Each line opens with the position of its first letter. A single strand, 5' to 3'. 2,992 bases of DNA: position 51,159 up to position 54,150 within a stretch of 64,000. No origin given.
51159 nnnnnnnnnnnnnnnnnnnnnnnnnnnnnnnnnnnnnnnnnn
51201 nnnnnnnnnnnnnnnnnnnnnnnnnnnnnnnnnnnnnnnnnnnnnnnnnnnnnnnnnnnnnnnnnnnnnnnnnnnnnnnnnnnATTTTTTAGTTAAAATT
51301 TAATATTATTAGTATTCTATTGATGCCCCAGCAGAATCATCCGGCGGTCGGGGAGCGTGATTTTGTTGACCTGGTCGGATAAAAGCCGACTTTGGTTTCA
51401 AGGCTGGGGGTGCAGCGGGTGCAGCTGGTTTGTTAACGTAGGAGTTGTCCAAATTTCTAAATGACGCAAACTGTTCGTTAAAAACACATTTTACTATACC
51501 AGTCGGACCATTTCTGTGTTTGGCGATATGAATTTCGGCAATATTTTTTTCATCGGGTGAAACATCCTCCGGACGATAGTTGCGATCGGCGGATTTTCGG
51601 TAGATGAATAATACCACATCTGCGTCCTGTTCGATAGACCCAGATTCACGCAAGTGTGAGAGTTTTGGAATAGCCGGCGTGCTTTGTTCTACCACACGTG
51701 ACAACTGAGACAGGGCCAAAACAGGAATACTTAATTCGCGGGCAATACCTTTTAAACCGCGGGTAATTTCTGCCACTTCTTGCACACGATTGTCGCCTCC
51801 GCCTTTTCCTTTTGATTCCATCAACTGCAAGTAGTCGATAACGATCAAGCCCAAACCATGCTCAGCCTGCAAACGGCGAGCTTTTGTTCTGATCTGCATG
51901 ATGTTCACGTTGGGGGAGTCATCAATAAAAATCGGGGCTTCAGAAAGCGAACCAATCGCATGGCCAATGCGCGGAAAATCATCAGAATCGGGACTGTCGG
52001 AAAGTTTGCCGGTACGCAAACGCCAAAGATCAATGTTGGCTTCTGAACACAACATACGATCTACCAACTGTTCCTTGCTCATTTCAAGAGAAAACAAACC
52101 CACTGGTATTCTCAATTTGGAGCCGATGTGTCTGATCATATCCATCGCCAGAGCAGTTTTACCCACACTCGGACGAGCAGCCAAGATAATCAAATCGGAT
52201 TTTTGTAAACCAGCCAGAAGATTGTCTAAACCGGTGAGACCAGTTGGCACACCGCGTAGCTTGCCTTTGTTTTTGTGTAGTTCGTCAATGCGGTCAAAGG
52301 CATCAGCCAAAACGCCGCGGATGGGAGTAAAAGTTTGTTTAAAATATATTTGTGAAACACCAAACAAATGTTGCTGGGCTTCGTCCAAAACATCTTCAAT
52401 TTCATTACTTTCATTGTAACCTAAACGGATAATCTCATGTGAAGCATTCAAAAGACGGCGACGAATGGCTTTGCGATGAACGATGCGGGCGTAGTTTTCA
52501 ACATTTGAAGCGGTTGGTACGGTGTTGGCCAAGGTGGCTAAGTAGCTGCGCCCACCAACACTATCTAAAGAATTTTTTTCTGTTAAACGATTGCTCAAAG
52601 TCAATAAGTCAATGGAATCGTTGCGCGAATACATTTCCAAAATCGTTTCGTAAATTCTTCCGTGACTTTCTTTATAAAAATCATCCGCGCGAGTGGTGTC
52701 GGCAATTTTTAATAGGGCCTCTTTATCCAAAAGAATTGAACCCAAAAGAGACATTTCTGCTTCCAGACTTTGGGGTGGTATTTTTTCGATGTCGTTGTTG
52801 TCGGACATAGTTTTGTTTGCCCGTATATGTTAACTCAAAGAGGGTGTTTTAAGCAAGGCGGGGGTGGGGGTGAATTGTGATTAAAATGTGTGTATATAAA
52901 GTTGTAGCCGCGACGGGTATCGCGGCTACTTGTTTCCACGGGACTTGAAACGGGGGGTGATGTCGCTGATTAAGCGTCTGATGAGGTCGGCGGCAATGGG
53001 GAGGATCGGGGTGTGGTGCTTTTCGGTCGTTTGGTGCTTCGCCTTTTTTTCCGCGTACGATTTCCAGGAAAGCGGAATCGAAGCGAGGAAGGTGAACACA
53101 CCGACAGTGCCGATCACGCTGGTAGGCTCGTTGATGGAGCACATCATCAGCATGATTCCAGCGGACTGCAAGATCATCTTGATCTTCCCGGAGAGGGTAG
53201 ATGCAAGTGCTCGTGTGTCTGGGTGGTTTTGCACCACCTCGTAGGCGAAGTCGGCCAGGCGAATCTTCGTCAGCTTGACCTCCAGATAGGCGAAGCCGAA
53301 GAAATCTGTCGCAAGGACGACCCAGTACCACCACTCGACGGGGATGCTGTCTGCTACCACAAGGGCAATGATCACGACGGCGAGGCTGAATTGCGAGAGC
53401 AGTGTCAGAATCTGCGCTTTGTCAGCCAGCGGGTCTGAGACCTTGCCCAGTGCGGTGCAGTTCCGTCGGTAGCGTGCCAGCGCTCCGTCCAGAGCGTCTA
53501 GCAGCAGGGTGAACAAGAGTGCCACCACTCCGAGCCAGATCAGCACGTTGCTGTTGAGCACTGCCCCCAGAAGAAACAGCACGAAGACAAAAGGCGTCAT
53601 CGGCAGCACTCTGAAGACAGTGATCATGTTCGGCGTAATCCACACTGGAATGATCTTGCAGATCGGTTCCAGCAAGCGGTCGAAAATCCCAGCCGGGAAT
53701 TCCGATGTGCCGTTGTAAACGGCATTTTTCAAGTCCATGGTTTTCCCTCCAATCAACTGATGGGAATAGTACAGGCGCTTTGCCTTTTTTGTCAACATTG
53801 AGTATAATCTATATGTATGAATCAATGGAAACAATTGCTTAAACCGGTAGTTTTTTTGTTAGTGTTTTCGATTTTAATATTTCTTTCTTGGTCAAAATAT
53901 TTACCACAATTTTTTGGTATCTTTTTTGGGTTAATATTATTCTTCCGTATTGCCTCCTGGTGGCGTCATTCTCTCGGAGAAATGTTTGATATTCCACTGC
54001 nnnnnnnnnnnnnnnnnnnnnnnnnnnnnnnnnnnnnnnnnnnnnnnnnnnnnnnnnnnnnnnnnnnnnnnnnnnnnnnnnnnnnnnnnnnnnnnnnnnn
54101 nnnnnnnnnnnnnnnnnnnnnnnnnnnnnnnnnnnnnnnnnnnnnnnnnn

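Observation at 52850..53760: GC-rich island 3: horizontally acquired CDP-alcohol phosphatidyltransferase (PgsA-like) between dnaB and a large membrane protein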

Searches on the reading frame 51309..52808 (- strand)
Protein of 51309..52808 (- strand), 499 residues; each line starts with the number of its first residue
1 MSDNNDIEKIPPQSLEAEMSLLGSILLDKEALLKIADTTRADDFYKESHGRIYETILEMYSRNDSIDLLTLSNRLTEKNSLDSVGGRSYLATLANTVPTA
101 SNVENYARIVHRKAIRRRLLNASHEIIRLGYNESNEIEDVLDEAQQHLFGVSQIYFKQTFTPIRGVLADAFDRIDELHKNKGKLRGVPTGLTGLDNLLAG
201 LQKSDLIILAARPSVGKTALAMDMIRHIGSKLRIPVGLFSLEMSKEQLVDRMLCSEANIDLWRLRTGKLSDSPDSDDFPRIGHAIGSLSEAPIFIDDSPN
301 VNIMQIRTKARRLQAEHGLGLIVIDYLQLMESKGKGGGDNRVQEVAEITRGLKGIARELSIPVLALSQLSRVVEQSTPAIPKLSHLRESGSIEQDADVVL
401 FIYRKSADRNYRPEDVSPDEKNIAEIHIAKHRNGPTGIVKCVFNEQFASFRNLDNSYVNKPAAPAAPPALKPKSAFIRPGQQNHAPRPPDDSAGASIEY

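Call 4: search_protein_families(library=pfam, proteins=[window:51309-52808:-], max_evalue=0.01)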
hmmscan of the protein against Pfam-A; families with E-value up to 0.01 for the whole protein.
window:51309-52808:- (499 aa): 4 families
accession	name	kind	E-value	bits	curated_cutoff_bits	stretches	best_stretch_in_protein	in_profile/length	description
PF03796.21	DnaB_C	-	9.3e-98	327.1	27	1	186-452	1-255/255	DnaB-like helicase C terminal domain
PF00772.26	DnaB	-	8.6e-35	119.3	23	1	11-111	2-102/103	DnaB-like helicase N terminal domain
PF13481.12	AAA_25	-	6.5e-11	42.6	27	1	194-368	22-189/195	AAA domain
PF20307.4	divDNAB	-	0.00037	19.7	26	0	167-229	40-102/356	Divergent DnaB-like ATPase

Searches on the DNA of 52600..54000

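Call 60: search_rna_families(source=window, start=52600, end=54000, threshold=evalue, max_evalue=1)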
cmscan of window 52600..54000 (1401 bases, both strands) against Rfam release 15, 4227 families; matches with E-value up to 1: 0.
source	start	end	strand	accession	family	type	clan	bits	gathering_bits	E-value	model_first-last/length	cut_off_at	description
